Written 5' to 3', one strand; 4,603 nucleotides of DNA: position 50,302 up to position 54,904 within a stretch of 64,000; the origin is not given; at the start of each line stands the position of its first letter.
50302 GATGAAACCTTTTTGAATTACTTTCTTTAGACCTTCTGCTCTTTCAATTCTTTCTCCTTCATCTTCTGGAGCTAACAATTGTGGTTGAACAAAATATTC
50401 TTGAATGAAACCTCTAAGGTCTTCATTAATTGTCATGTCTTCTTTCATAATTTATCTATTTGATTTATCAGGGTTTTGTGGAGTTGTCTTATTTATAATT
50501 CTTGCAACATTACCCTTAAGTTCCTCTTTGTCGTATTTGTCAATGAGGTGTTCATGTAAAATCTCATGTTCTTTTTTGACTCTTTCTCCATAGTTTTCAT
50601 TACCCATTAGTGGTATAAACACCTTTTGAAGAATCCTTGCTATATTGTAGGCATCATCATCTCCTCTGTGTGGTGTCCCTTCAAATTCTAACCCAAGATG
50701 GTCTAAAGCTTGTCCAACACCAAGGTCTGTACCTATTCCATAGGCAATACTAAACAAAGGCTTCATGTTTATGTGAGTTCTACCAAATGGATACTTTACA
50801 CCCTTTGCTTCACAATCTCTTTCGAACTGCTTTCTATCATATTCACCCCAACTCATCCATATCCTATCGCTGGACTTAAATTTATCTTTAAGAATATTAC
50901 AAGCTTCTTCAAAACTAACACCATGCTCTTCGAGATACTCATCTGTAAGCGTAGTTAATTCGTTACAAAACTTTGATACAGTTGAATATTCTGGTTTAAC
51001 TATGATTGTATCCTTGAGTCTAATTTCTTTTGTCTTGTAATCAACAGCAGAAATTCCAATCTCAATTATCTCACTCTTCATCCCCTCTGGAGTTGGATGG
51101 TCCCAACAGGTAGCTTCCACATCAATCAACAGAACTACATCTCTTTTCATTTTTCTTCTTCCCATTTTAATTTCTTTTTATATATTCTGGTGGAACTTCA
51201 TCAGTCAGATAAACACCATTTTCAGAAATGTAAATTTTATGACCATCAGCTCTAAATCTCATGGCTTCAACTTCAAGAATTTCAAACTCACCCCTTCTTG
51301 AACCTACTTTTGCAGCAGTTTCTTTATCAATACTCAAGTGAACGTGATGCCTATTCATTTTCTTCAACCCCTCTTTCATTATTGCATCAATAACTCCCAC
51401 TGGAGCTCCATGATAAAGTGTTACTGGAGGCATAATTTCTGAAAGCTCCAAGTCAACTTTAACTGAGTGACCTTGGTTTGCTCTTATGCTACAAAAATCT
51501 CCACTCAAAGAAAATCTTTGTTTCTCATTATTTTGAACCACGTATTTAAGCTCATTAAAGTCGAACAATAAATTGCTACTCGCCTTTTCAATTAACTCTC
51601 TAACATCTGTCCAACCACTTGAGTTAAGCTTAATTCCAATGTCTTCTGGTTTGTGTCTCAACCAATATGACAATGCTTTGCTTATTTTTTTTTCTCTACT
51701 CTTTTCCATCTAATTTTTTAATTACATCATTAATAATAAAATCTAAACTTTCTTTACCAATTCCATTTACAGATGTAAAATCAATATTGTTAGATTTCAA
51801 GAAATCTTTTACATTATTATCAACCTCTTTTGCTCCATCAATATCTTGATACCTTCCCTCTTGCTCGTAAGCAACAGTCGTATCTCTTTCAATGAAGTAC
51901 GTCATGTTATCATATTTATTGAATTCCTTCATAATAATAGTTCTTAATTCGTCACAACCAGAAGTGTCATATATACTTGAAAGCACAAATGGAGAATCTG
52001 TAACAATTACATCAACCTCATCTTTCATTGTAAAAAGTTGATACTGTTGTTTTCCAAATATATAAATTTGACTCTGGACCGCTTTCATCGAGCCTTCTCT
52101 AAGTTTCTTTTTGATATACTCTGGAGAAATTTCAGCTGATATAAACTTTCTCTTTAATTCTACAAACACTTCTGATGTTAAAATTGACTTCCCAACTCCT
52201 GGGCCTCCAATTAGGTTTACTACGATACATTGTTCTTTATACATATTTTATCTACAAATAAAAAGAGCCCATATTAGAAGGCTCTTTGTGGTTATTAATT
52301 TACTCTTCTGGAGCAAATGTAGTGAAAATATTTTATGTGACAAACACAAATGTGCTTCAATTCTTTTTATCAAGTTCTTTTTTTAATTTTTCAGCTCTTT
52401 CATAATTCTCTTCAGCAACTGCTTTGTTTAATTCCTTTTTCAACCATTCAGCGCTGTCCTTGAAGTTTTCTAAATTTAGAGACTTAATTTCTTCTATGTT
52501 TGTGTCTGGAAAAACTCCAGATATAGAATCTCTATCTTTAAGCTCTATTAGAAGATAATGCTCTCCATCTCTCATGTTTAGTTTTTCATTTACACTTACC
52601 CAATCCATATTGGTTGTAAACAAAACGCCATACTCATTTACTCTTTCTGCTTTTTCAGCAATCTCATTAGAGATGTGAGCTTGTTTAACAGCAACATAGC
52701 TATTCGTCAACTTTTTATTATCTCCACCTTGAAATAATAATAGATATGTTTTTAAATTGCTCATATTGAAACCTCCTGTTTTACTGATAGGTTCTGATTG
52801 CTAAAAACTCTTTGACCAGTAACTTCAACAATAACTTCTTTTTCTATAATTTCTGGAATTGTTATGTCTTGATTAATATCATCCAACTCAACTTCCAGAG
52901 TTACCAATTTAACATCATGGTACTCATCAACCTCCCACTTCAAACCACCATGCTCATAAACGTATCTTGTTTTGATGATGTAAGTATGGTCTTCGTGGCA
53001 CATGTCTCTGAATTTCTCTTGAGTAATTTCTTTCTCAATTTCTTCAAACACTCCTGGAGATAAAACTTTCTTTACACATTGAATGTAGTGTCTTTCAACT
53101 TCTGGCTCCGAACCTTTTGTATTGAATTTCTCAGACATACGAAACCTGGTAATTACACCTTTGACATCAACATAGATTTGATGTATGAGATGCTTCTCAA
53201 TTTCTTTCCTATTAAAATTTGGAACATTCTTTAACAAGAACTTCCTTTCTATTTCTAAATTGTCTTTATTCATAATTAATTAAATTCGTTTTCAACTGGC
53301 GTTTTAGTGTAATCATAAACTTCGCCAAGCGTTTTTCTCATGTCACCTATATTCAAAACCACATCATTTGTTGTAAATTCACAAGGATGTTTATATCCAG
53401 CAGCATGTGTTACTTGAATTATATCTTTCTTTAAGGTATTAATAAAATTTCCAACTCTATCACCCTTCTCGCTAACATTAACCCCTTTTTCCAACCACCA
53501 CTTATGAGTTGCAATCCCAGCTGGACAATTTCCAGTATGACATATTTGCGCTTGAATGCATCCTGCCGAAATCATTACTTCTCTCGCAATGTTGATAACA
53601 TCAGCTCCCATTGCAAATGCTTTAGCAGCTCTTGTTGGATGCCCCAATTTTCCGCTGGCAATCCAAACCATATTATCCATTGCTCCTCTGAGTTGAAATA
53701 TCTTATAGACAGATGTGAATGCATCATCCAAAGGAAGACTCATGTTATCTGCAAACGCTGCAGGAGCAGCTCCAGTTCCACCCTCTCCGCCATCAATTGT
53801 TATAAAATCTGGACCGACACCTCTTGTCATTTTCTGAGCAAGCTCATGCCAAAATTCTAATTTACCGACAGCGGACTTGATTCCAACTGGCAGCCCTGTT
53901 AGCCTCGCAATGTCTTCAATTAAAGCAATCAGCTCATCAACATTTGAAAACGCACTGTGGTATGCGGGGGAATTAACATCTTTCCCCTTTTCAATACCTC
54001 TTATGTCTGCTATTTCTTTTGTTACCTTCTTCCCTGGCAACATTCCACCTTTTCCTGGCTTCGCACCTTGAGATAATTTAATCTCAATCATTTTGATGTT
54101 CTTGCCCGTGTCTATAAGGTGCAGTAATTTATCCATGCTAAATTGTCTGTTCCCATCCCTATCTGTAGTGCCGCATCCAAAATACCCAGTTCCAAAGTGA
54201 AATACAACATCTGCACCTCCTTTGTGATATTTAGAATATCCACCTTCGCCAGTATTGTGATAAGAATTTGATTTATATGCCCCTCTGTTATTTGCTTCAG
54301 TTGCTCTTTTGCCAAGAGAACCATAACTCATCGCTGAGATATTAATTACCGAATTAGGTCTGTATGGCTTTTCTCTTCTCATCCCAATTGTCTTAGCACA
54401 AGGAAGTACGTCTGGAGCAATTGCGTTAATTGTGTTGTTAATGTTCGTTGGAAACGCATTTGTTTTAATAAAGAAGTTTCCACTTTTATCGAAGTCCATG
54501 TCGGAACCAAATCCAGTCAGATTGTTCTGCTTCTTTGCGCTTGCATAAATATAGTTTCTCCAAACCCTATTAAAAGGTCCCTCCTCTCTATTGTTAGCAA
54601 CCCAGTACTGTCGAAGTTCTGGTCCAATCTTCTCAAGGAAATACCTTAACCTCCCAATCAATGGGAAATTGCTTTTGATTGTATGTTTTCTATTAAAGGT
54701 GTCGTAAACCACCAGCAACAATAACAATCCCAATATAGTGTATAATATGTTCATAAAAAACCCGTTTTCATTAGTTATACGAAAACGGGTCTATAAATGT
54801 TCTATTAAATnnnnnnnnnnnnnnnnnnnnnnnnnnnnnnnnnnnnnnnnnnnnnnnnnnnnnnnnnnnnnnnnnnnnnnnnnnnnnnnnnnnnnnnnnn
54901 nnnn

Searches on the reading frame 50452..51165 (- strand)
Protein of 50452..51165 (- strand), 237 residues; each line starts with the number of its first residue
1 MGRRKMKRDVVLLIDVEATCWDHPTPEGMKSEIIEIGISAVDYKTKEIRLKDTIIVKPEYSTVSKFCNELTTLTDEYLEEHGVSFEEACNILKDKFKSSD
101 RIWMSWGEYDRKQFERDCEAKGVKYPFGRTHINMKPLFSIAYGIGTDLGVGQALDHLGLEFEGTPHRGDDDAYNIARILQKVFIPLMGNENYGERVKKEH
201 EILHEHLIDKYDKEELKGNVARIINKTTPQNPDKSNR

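Call 71: search_protein_families(library=pfam, proteins=[window:50452-51165:-], max_evalue=0.001)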
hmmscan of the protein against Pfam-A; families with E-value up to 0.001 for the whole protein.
window:50452-51165:- (237 aa): 1 family
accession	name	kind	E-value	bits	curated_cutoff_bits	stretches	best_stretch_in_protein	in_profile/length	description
PF00929.31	RNase_T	-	5.5e-12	47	24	1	13-179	2-164/164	Exonuclease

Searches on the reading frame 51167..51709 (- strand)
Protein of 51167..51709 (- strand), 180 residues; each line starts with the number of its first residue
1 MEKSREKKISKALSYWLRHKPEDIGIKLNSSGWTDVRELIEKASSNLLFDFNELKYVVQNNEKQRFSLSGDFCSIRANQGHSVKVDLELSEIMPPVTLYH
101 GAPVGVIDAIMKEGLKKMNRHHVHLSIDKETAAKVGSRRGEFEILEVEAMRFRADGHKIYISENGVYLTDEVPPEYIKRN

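Call 71: search_protein_families(library=pfam, proteins=[window:51167-51709:-], max_evalue=0.001)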
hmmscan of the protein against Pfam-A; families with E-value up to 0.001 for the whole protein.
window:51167-51709:- (180 aa): 1 family
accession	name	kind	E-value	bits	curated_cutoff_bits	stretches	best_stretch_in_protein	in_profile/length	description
PF01885.22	PTS_2-RNA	-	9.5e-47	159.8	26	1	5-170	2-176/177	RNA 2'-phosphotransferase, Tpt1 / KptA family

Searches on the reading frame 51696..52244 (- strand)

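Call 71: search_protein_families(library=pfam, proteins=[window:51696-52244:-], max_evalue=0.001)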
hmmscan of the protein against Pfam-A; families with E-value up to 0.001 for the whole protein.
window:51696-52244:- (182 aa): 2 families
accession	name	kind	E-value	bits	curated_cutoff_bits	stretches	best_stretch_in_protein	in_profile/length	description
PF13521.12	AAA_28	-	9.9e-10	39.3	27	1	9-160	2-158/164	AAA domain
PF00004.35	AAA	-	0.00097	20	21.2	0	11-84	3-73/131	ATPase family associated with various cellular activities (AAA)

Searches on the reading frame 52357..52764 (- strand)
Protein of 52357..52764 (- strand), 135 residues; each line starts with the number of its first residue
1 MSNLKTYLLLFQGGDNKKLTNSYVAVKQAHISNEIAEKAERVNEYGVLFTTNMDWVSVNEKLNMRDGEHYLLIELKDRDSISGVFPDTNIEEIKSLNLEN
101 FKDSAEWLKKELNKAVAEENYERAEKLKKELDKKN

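Call 71: search_protein_families(library=pfam, proteins=[window:52357-52764:-], max_evalue=0.001)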
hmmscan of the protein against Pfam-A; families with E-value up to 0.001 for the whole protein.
window:52357-52764:- (135 aa): 1 family
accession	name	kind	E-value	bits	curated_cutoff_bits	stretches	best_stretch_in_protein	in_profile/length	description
PF02151.25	UVR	-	8.8e-05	22.6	21.5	1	108-131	7-30/36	UvrB/uvrC motif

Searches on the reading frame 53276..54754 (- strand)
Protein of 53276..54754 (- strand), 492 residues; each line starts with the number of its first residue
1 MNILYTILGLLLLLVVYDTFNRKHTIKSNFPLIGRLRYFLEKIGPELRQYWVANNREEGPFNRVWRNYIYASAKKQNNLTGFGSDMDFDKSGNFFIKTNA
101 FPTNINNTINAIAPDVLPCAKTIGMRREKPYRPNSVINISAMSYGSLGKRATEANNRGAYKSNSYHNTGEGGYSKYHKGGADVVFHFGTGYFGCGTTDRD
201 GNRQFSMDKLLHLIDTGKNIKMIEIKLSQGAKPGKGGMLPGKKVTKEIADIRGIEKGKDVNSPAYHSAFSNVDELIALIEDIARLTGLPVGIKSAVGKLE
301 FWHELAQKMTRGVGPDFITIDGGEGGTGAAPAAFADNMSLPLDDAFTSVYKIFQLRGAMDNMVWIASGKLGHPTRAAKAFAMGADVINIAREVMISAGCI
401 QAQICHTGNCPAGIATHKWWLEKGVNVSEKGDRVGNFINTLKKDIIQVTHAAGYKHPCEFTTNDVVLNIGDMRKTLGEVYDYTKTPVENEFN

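Call 10: search_protein_families(library=phrogs, proteins=[window:53276-54754:-], max_evalue=0.001)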
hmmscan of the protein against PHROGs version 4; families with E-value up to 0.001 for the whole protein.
window:53276-54754:- (492 aa): 0 families

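Call 29: search_protein_families(library=pfam, proteins=[window:53276-54754:-], max_evalue=0.001)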
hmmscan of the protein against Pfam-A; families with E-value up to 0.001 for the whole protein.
window:53276-54754:- (492 aa): 1 family
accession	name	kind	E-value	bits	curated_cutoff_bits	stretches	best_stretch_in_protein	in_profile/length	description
PF01645.23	Glu_synthase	-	3.2e-75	254.1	20.4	1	131-454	63-368/369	Conserved region in glutamate synthase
